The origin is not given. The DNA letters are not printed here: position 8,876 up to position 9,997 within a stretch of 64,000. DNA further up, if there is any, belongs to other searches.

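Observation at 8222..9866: AT-rich three-gene cassette wedged between two convergent GC-rich genes: candidate undescribed membrane-effector (toxin or abortive-infection-like) system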

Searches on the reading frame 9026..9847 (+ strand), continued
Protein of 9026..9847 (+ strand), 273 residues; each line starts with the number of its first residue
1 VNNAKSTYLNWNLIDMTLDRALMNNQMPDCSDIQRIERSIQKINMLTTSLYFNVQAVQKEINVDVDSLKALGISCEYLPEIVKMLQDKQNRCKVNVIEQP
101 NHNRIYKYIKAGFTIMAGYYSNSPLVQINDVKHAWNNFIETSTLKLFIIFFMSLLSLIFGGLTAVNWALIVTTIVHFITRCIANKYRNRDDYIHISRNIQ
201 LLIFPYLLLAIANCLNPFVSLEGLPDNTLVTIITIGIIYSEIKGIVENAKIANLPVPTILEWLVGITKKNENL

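Call 70: search_protein_families(library=ncbifam, alignment_id=A4, max_evalue=0.01)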
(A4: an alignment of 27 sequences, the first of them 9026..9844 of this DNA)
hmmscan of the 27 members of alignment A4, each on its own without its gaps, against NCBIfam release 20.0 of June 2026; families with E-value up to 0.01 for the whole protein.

A. member 1, window:9026-9844:+ (273 aa): 0 families

B. families by the number of members that match (of 27 scanned): 1 family
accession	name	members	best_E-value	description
TIGR01593.1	holin_tox_secr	2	0.0019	toxin secretion/phage lysis holin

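Call 71: search_protein_families(library=pfam, alignment_id=A4, max_evalue=0.01)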
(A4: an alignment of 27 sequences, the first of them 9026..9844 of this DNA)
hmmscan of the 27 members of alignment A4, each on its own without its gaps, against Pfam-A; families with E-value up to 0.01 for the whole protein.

A. member 1, window:9026-9844:+ (273 aa): 1 family
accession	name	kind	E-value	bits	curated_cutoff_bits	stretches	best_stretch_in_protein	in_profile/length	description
PF05105.17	Phage_holin_4_1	-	1.7e-07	31.8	22.2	1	154-266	2-113/116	Bacteriophage holin family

B. families by the number of members that match (of 27 scanned): 3 families
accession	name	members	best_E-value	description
PF05105.17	Phage_holin_4_1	26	1.3e-10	Bacteriophage holin family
PF01032.23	FecCD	1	0.0053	FecCD transport family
PF10993.13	DUF2818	1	0.006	Protein of unknown function (DUF2818)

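Call 75: search_dna_similar(query=P0007, collection=phages, mode=protein, max_evalue=0.001, max_rows=25)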
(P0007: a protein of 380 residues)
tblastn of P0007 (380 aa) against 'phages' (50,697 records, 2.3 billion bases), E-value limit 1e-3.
No match.

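Call 76: search_dna_similar(query=window:9026-9844:+, collection=phages, mode=protein, max_evalue=0.001, max_rows=25)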
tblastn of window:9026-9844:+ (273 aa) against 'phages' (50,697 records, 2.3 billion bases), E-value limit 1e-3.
No match.

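Call 77: search_dna_similar(query=P0047, collection=plasmids, mode=protein, max_evalue=0.001, max_rows=15)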
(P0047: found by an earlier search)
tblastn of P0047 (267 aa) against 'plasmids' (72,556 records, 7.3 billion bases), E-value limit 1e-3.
No match.

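Call 84: find_encoding_contigs(protein=P0008, flank=5000, max_places=2)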
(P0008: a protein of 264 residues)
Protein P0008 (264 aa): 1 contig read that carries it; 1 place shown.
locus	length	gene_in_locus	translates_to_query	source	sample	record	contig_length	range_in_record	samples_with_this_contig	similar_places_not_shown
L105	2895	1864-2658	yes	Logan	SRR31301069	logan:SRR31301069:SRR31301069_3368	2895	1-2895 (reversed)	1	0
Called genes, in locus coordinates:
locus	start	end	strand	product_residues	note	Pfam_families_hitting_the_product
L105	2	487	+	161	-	?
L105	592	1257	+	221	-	-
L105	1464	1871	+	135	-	-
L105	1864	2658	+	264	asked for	PF05105:Phage_holin_4_1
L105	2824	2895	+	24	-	?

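Call 89: search_solved_structures(query=A4, max_evalue=10)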
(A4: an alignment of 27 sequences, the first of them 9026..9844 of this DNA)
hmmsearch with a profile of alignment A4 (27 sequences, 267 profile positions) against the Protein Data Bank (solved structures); distinct sequences matched with E-value up to 10: 8.
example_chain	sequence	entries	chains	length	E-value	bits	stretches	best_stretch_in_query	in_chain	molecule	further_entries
6g90_A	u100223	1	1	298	0.36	13.3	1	25-137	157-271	U1 small nuclear ribonucleoprotein A,U1 small nuclear ribonucleoprotein A,U1 small nuclear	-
5zwn_S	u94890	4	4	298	1.1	11.7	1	24-137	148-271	U1 small nuclear ribonucleoprotein A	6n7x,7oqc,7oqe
4itr_A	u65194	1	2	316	1.1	11.7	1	53-132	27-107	Adenosine monophosphate-protein transferase and cysteine protease IbpA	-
6siu_A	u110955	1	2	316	1.1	11.6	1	53-132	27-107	Protein adenylyltransferase and cysteine protease IbpA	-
4zry_B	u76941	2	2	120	1.2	11.5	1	15-93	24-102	Keratin, type II cytoskeletal 1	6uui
3n3u_A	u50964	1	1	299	1.4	11.4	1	53-131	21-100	Adenosine monophosphate-protein transferase ibpA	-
6n7p_C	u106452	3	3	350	1.5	11.2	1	24-137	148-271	U1 small nuclear ribonucleoprotein A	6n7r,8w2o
7ad3_F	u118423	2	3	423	8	8.9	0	4-97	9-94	STE4 isoform 1 | Guanine nucleotide-binding protein subunit beta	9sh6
